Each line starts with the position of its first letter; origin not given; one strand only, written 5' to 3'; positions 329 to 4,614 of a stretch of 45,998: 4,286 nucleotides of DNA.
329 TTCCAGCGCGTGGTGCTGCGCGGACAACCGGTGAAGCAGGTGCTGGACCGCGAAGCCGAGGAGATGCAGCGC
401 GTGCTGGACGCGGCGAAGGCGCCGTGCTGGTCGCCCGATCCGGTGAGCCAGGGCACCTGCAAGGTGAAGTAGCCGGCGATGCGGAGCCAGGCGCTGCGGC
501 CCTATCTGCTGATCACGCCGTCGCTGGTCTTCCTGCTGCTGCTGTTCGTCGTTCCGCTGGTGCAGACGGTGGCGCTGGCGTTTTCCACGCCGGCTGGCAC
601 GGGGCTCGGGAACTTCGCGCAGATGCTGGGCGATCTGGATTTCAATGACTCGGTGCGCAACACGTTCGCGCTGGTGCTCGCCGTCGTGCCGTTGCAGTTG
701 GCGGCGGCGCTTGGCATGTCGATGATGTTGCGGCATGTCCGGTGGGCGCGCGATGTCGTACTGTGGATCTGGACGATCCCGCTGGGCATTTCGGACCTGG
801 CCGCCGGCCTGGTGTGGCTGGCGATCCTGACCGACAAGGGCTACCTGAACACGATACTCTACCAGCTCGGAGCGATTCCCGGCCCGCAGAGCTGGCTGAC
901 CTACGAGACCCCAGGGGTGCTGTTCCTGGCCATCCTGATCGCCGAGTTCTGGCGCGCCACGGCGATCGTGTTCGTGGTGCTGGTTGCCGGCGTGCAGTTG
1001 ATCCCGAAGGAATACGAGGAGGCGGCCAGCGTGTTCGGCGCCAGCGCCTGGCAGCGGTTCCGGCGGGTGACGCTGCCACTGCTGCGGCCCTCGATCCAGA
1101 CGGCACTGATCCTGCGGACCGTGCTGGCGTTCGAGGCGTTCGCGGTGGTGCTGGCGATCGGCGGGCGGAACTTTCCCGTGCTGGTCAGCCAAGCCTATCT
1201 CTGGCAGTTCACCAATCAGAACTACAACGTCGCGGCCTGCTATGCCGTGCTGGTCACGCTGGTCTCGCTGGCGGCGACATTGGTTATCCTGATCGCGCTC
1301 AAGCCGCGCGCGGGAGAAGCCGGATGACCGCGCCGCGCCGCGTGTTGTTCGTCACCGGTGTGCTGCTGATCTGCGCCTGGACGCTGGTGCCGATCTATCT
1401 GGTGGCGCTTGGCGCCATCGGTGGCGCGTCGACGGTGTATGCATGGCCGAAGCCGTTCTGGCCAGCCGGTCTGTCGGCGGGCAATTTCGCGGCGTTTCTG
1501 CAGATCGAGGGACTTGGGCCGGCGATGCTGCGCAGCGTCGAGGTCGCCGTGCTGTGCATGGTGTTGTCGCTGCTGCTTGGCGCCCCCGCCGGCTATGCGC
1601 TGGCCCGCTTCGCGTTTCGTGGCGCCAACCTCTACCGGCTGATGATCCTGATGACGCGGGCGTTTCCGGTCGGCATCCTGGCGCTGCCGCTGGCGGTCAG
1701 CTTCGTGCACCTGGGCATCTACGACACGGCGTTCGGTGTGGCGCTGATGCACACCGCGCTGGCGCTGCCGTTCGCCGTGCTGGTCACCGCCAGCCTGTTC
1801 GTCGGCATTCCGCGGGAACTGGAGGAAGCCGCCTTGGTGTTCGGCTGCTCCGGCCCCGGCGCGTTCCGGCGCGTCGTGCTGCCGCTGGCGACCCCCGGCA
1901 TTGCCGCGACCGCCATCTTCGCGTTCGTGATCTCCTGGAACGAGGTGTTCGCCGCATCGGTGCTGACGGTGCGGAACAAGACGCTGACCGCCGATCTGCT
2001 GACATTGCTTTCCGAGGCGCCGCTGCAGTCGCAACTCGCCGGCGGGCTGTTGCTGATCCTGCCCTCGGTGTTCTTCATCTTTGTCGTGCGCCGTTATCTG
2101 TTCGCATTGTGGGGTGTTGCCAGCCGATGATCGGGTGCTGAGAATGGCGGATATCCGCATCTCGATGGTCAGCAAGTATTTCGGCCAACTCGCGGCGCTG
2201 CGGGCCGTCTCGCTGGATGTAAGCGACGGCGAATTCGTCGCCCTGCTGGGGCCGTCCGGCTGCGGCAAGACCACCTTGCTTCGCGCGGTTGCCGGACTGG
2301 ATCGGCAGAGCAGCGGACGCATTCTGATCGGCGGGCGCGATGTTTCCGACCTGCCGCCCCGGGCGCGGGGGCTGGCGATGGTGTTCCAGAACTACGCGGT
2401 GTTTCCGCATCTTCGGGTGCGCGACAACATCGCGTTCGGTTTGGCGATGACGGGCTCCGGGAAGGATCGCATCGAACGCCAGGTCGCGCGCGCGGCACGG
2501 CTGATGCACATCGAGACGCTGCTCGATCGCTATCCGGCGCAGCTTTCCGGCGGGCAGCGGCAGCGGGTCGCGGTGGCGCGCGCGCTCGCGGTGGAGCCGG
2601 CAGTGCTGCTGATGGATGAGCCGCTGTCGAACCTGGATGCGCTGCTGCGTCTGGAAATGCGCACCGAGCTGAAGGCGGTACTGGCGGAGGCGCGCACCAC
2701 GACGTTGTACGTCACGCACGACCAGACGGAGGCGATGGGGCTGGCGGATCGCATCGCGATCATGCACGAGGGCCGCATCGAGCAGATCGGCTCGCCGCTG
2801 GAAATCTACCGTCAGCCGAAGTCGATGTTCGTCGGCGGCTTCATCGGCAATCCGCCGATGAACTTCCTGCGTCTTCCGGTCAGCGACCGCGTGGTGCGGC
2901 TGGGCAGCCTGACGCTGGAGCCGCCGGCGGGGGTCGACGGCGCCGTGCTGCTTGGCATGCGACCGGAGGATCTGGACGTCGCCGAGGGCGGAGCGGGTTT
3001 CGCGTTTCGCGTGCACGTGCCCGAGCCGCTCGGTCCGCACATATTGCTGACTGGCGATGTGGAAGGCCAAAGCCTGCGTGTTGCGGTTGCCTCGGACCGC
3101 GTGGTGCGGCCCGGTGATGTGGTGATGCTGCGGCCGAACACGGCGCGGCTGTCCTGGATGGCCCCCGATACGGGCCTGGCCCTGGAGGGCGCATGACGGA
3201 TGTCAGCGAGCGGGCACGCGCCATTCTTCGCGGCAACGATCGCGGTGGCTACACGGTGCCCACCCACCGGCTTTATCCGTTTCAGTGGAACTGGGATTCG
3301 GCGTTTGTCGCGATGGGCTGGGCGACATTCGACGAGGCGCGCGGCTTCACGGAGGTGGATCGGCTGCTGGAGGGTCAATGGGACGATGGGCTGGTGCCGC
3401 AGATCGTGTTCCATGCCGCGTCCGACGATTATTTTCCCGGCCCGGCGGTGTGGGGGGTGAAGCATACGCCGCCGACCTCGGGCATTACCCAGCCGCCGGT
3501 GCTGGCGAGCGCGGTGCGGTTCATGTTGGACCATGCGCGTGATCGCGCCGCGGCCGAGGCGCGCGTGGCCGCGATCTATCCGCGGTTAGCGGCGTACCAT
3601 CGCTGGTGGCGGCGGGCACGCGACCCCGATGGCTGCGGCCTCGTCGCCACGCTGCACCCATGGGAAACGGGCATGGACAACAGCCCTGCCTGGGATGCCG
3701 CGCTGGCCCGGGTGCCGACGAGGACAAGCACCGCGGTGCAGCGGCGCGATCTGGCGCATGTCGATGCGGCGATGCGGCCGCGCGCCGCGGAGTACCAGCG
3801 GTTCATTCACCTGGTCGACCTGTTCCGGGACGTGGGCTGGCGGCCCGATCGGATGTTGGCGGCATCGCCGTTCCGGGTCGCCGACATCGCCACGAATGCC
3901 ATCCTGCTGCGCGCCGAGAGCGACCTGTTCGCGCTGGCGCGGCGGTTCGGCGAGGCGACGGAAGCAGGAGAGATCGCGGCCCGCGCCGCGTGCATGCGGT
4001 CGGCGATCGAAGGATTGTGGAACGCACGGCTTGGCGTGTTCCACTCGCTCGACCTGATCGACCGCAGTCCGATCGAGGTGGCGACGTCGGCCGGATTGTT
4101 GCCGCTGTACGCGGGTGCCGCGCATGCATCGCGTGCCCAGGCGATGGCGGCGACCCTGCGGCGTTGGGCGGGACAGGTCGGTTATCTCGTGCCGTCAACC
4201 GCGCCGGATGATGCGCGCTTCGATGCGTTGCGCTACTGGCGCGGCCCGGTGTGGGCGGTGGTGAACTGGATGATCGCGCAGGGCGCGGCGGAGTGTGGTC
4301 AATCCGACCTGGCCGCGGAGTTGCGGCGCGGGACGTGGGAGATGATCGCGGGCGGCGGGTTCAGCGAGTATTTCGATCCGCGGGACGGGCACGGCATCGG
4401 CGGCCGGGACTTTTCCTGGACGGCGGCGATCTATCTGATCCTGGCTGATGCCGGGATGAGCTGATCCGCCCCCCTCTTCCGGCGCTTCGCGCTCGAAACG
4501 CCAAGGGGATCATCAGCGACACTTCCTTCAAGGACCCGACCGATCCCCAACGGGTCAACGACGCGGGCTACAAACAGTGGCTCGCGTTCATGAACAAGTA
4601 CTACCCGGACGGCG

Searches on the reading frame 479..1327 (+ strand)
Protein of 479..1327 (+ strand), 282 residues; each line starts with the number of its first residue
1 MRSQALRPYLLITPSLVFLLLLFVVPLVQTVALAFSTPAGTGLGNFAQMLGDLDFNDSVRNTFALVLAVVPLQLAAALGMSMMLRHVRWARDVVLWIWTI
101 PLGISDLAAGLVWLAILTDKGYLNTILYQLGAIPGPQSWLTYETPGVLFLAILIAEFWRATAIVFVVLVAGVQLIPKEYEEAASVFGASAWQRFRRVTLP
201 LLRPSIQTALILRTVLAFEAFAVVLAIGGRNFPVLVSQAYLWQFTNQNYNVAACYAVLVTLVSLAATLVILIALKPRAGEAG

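Call 36: search_protein_families(library=pfam, proteins=[window:479-1327:+], max_evalue=0.001)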
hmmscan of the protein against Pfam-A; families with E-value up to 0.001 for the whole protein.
window:479-1327:+ (282 aa): 1 family
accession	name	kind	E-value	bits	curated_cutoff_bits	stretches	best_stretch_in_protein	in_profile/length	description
PF00528.27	BPD_transp_1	-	6.6e-21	75.3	26.4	1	77-269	3-174/184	Binding-protein-dependent transport system inner membrane component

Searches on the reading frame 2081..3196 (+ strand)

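Call 36: search_protein_families(library=pfam, proteins=[window:2081-3196:+], max_evalue=0.001)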
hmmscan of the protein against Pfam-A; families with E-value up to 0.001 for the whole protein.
window:2081-3196:+ (371 aa): 8 families
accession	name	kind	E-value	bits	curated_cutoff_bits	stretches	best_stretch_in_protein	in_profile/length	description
PF00005.33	ABC_tran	-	4.7e-35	121.6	25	1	40-182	1-136/137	ABC transporter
PF08402.16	TOBE_2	-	1.4e-06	28.8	21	1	291-357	1-73/76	TOBE domain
PF17912.7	OB_MalK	-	3e-06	28.4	27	1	256-298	1-53/53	MalK OB fold domain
PF13304.12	AAA_21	-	5.8e-06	27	27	0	52-73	1-22/304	AAA domain, putative AbiEii toxin, Type IV TA system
PF13191.12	AAA_16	-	4.4e-05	24.5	32.6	1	36-201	8-124/167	AAA ATPase domain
PF02463.25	SMC_N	-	0.00016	21.6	40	1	50-214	24-198/220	RecF/RecN/SMC N terminal domain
PF20703.3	nSTAND1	-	0.00044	20.4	27.1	1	32-69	15-52/379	Novel STAND NTPase 1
PF00004.35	AAA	-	0.00054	20.9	21.2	0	54-72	2-20/131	ATPase family associated with various cellular activities (AAA)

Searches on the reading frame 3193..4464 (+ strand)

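Call 36: search_protein_families(library=pfam, proteins=[window:3193-4464:+], max_evalue=0.001)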
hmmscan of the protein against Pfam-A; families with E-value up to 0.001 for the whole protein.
window:3193-4464:+ (423 aa): 4 families
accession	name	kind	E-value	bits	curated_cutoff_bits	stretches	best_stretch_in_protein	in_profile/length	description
PF22422.2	MGH1-like_GH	-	3e-112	376.2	27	1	28-410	1-356/356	Mannosylglycerate hydrolase MGH1-like glycoside hydrolase domain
PF01204.24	Trehalase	-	9e-16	58.3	21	1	99-378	179-455/512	Trehalase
PF03200.22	Glyco_hydro_63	-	4.9e-06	26.1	22.4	0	347-418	405-491/492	Glycosyl hydrolase family 63 C-terminal domain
PF12899.13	Glyco_hydro_100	-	0.00076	18.7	23.6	0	344-416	352-427/435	Alkaline and neutral invertase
